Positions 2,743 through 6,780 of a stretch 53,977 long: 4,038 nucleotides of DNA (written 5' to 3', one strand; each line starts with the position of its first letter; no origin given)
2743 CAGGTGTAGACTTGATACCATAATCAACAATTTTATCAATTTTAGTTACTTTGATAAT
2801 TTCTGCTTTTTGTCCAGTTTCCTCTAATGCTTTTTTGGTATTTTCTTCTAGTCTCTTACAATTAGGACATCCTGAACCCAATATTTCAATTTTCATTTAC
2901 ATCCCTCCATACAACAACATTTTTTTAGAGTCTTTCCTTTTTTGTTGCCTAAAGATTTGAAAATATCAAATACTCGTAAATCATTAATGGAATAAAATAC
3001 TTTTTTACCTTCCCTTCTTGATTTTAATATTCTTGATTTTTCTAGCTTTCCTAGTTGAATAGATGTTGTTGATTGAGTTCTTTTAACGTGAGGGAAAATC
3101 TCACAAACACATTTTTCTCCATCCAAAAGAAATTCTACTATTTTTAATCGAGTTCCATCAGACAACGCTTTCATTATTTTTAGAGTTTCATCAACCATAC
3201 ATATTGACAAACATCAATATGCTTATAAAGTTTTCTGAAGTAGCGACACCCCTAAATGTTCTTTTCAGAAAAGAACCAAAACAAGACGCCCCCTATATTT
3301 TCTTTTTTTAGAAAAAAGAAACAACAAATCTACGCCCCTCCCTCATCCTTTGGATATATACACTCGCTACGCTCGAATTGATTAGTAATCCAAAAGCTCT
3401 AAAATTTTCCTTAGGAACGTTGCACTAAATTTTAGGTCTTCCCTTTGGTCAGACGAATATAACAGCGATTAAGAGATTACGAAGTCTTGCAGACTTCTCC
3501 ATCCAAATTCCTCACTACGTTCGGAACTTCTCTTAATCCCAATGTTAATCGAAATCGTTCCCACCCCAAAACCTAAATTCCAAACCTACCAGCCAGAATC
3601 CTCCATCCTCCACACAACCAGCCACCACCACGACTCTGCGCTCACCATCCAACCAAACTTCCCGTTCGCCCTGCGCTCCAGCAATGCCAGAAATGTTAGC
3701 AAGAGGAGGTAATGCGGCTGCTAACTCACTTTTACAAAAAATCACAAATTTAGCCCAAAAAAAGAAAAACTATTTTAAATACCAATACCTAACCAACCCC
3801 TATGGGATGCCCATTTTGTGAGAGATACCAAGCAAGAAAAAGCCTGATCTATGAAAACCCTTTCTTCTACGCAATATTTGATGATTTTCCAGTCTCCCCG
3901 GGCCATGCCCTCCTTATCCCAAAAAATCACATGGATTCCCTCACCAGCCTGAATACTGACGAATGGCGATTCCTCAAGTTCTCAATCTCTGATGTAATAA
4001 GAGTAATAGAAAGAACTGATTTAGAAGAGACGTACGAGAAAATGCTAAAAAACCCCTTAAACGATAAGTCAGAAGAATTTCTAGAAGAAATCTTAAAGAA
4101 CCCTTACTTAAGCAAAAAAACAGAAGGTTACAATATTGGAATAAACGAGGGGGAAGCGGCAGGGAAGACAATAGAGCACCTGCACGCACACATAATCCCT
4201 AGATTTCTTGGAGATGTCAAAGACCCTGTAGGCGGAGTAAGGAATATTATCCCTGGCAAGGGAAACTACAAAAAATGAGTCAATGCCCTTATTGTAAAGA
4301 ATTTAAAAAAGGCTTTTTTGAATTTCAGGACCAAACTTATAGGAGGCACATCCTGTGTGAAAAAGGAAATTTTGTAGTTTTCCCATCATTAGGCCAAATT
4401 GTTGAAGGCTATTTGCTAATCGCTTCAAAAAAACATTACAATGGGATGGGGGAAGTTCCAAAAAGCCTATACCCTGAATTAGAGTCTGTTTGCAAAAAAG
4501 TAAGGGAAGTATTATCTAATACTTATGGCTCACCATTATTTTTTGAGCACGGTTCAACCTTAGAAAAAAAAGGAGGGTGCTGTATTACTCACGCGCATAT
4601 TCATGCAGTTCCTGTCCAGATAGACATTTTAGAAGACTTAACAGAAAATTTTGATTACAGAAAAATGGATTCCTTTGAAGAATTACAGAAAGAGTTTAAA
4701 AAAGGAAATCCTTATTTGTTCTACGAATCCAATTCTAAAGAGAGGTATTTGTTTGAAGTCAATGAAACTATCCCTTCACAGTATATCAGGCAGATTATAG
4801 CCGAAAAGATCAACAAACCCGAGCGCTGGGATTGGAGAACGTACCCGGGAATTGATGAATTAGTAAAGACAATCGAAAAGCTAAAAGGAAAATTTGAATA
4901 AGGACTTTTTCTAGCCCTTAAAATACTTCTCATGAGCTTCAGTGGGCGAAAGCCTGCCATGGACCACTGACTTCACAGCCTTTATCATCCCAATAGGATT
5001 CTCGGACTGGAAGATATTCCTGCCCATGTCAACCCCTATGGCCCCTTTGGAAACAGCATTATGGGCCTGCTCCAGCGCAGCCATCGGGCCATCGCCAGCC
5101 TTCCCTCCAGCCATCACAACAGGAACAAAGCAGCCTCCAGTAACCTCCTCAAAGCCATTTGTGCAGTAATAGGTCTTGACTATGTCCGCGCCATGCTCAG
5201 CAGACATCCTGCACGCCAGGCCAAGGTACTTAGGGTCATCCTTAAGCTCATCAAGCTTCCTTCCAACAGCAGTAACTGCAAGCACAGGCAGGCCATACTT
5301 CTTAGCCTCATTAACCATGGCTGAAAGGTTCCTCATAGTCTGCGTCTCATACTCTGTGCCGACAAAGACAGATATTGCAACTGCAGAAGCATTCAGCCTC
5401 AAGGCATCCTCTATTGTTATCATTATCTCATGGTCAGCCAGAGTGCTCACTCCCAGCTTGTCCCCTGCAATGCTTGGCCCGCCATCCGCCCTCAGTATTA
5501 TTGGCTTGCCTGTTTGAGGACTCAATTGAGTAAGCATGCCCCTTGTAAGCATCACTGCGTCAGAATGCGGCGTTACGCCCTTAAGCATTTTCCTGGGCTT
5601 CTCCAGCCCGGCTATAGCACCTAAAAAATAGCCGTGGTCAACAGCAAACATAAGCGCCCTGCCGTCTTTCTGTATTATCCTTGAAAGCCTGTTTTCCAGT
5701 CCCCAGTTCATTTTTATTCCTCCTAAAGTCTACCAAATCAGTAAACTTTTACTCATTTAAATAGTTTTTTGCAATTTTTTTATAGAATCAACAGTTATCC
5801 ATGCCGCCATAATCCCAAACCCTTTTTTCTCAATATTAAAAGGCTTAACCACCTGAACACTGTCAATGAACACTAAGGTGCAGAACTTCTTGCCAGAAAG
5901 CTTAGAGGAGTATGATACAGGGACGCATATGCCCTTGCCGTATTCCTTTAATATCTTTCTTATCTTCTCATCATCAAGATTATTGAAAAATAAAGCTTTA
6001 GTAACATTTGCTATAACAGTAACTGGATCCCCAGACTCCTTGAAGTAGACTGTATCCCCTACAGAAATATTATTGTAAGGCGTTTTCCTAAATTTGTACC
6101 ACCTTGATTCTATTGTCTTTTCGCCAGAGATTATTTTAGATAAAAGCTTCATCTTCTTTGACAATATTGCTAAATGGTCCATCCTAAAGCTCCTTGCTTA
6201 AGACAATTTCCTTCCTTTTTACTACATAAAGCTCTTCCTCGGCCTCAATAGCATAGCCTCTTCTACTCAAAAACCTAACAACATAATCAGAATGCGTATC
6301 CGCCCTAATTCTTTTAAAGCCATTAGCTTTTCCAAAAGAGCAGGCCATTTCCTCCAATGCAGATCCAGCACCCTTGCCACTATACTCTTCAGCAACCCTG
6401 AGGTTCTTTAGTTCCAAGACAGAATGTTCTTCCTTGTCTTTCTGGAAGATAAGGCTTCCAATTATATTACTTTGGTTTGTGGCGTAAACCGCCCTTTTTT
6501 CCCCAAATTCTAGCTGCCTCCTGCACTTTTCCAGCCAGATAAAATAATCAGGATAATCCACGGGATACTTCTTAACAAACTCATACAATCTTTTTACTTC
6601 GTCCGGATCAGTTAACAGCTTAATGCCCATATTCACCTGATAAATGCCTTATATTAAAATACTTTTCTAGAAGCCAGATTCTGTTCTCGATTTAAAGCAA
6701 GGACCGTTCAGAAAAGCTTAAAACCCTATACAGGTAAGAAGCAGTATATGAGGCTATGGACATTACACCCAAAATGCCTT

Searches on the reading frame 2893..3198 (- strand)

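Call 59: search_protein_families(library=pfam, proteins=[window:2893-3198:-], max_evalue=0.01)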
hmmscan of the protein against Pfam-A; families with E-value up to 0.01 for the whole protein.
window:2893-3198:- (101 aa): 1 family
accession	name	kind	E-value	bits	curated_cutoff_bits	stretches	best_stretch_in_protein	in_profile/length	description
PF01022.26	HTH_5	-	2.5e-12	46.9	22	1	14-59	1-46/47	Bacterial regulatory protein, arsR family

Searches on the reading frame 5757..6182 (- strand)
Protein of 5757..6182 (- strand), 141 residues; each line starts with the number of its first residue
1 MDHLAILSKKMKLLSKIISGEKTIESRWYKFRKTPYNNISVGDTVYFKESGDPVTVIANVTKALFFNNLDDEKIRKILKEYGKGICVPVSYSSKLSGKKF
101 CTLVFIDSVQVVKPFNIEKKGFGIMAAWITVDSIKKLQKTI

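Call 59: search_protein_families(library=pfam, proteins=[window:5757-6182:-], max_evalue=0.01)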
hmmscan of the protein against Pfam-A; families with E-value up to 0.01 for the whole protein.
window:5757-6182:- (141 aa): 2 families
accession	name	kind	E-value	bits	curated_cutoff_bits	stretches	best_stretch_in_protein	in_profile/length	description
PF04266.20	ASCH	-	0.00041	21.5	21.2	1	12-63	6-56/103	ASCH domain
PF21606.3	BgaA-like_CBM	-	0.003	18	27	1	14-93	17-97/160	Beta-galactosidase-like, Galactose-binding domain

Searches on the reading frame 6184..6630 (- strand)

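Call 59: search_protein_families(library=pfam, proteins=[window:6184-6630:-], max_evalue=0.01)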
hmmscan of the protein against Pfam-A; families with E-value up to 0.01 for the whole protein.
window:6184-6630:- (148 aa): 4 families
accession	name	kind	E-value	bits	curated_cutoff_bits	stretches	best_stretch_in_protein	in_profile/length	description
PF00583.31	Acetyltransf_1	-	1.3e-09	38.8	20.7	1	20-126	10-116/116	Acetyltransferase (GNAT) family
PF13508.13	Acetyltransf_7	-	9e-06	26.4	27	1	48-126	5-82/84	Acetyltransferase (GNAT) domain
PF13673.13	Acetyltransf_10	-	0.00012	22.5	23.6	1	30-127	16-108/128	Acetyltransferase (GNAT) domain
PF14542.12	Acetyltransf_CG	-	0.00063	20.3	30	1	54-123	9-73/80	GCN5-related N-acetyl-transferase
